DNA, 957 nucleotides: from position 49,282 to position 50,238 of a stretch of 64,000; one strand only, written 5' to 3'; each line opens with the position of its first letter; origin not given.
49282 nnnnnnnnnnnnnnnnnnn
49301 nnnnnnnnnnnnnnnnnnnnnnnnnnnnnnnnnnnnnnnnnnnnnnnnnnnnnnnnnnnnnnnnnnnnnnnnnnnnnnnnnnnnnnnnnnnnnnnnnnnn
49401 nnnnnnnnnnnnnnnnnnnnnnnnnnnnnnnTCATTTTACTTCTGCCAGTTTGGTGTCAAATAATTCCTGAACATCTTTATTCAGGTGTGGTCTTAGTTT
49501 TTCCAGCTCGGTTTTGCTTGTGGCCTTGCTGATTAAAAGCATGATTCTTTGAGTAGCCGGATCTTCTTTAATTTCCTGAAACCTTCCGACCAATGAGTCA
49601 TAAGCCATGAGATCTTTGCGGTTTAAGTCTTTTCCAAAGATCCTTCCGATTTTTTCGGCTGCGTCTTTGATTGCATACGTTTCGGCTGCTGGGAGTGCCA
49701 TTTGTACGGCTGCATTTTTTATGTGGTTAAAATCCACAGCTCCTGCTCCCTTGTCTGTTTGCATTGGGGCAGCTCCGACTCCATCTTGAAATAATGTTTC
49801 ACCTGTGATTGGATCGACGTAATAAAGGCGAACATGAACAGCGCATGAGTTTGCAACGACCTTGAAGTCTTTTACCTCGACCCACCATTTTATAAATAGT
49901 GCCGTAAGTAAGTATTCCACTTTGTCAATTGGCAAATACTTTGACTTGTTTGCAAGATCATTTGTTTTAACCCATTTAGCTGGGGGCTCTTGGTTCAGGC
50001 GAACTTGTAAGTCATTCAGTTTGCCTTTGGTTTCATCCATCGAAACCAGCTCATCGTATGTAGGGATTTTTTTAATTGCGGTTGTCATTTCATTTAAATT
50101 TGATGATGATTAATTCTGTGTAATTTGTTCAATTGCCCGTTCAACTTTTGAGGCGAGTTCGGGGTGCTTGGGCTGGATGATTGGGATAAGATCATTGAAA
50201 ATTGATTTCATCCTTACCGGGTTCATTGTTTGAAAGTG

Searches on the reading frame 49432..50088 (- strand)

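Call 43: search_protein_families(library=phrogs, proteins=[window:49432-50088:-], max_evalue=0.001)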
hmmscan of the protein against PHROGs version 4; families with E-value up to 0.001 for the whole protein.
window:49432-50088:- (218 aa): 1 family
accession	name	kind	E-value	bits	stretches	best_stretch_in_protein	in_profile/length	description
phrog_15333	-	unknown function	9.1e-15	55.9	1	27-158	25-160/184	-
